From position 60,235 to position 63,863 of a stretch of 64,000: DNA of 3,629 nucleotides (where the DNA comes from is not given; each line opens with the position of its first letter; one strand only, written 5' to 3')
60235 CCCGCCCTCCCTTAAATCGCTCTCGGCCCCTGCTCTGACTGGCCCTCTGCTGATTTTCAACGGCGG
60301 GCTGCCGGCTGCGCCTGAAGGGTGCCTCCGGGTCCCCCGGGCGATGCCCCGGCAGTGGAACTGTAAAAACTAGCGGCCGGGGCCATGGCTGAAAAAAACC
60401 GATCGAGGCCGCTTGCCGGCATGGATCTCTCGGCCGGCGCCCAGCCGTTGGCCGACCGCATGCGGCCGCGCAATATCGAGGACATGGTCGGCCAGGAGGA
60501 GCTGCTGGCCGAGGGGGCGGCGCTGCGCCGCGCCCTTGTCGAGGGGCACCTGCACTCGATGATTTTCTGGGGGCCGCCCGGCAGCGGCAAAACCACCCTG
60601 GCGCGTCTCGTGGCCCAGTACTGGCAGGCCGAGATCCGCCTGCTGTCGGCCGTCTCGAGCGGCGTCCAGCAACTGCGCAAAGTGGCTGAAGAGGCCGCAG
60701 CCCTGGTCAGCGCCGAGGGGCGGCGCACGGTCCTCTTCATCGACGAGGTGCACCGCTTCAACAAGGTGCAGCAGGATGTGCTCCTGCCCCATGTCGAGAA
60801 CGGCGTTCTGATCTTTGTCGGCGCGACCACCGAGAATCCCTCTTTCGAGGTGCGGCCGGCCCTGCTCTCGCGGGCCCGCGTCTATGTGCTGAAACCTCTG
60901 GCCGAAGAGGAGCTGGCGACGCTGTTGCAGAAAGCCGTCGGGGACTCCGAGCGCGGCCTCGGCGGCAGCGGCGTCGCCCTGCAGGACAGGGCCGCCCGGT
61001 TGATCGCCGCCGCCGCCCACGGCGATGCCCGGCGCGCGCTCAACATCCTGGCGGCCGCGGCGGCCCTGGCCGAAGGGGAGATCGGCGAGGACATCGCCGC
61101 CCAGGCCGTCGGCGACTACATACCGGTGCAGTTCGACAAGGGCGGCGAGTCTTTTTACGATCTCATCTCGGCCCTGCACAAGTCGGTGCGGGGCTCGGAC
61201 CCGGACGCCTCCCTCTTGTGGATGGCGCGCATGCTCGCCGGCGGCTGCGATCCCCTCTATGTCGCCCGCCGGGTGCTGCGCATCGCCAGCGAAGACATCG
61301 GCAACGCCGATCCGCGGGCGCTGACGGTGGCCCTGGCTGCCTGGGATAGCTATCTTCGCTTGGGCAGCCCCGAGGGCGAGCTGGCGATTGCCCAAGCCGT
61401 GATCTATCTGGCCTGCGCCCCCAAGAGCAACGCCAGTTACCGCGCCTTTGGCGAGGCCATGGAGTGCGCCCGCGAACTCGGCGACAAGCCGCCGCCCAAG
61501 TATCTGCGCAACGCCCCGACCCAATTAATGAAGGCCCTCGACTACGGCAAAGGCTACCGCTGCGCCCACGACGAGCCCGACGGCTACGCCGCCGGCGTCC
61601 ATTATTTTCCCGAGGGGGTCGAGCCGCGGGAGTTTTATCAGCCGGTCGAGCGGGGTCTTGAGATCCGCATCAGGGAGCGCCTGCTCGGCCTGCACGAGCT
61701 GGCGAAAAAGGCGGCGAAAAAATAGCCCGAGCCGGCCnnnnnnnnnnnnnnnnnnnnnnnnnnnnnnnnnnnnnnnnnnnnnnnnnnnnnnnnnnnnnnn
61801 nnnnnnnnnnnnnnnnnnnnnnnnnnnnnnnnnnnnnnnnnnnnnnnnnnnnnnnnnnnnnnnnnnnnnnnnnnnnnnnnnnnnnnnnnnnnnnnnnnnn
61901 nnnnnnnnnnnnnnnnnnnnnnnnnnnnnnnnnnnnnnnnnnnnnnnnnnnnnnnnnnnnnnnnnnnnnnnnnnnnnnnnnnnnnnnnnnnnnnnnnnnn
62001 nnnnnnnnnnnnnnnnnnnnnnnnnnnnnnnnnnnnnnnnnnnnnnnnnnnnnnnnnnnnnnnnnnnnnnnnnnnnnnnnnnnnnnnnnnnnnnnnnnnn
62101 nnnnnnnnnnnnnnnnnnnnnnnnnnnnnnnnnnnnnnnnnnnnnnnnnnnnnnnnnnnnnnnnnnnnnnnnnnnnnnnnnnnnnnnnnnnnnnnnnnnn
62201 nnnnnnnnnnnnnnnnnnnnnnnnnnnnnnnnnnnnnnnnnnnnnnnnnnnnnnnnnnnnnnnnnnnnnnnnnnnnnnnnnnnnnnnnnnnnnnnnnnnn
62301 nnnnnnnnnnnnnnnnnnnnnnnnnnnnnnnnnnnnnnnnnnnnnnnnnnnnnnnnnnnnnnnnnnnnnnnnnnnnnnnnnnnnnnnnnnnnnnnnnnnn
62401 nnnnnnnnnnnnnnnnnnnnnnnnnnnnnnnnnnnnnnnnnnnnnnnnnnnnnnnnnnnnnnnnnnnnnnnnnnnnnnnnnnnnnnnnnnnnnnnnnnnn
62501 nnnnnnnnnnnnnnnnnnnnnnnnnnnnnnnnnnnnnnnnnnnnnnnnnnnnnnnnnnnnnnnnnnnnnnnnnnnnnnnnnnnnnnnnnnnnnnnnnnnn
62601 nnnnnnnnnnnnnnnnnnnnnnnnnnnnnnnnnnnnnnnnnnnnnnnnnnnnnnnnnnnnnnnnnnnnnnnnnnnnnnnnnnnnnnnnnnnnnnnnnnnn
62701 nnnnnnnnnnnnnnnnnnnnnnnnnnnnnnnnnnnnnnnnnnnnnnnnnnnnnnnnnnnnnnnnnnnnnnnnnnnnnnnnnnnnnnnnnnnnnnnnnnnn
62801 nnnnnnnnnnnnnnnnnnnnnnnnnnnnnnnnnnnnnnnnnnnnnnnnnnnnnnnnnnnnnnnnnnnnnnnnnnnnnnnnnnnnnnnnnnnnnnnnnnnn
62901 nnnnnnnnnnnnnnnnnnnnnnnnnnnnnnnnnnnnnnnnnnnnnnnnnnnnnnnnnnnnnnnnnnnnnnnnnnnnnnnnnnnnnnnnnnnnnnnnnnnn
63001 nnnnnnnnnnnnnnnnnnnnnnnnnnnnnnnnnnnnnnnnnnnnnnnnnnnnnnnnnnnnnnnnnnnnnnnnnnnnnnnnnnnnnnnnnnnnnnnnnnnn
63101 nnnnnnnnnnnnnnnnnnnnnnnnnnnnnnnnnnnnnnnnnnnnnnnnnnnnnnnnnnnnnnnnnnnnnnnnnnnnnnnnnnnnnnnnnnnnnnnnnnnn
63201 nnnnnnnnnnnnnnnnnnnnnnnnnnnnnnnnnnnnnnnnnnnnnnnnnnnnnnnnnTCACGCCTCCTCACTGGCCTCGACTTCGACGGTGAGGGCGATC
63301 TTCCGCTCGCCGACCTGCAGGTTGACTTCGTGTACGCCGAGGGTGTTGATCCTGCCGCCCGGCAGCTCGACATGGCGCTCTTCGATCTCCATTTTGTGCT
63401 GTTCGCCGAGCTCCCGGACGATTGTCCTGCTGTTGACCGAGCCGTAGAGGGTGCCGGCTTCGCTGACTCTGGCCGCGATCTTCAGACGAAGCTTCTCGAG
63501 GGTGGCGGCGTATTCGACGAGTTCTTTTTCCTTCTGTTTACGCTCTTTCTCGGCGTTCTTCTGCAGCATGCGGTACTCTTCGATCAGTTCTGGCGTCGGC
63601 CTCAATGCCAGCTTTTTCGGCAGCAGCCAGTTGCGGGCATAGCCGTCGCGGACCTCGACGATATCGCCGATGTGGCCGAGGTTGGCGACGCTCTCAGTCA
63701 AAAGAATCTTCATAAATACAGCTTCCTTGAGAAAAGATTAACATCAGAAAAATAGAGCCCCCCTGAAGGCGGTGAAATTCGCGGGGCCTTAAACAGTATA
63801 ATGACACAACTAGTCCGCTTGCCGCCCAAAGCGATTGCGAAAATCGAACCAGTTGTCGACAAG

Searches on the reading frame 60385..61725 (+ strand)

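Call 58: search_protein_families(library=pfam, proteins=[window:60385-61725:+], max_evalue=0.01)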
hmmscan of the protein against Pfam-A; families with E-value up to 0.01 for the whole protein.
window:60385-61725:+ (446 aa): 18 families
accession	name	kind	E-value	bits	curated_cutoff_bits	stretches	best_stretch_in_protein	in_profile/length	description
PF12002.13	MgsA_C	-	6e-61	205.6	27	1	270-433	1-163/167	MgsA AAA+ ATPase C terminal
PF16193.11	AAA_assoc_2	-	1.7e-18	67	34.3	1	196-269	4-81/81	AAA C-terminal domain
PF05496.18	RuvB_N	-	5.9e-16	59.1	27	1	26-147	1-119/159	Holliday junction DNA helicase RuvB P-loop domain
PF00004.35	AAA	-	4e-15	56.9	21.2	1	59-169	1-128/131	ATPase family associated with various cellular activities (AAA)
PF13173.12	AAA_14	-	1.2e-06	29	27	1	60-177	6-128/129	AAA domain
PF01078.27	Mg_chelatase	-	4.2e-06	26.7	20.3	1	56-77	22-43/207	Magnesium chelatase, subunit ChlI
PF07728.20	AAA_5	-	6.9e-06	26.5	22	1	59-143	2-96/139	AAA domain (dynein-related subfamily)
PF13191.12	AAA_16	-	1e-05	26.5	32.6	0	35-79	3-47/167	AAA ATPase domain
PF13604.12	AAA_30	-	1.2e-05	25.6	27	1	49-149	11-126/191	AAA domain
PF13401.12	AAA_22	-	0.0001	23.1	27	0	58-78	7-27/130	AAA domain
PF20720.3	nSTAND3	-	0.00031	20.9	27.2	1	57-103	18-63/155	Novel STAND NTPase 3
PF22703.2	Cdc6_lid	-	0.00037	20.8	27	1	200-242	18-63/68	Cdc6 AAA+ ATPase-type lid domain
PF05673.19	DUF815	-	0.00084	19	23.8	1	29-122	25-116/249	Protein of unknown function (DUF815)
PF04851.21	ResIII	-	0.001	19.4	22.5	0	105-149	117-162/164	Type III restriction enzyme, res subunit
PF00158.32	Sigma54_activat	-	0.003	17.7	20.2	0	114-151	94-131/168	Sigma-54 interaction domain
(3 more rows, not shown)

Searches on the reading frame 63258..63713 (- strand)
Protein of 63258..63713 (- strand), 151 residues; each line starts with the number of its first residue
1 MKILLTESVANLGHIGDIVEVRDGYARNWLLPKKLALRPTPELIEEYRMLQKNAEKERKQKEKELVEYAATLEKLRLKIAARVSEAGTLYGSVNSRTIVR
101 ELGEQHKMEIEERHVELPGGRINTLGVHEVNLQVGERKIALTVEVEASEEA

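Call 58: search_protein_families(library=pfam, proteins=[window:63258-63713:-], max_evalue=0.01)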
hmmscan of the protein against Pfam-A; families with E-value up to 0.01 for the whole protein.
window:63258-63713:- (151 aa): 3 families
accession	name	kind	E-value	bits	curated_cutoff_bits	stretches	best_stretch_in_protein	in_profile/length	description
PF01281.25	Ribosomal_L9_N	-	5.3e-19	67.9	20.7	1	1-47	1-47/47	Ribosomal protein L9, N-terminal domain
PF03948.19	Ribosomal_L9_C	-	8.3e-17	61.9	23.2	1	65-146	3-85/86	Ribosomal protein L9, C-terminal domain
PF03559.20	Hexose_dehydrat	-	0.0068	16.3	25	1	49-138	110-198/203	NDP-hexose 2,3-dehydratase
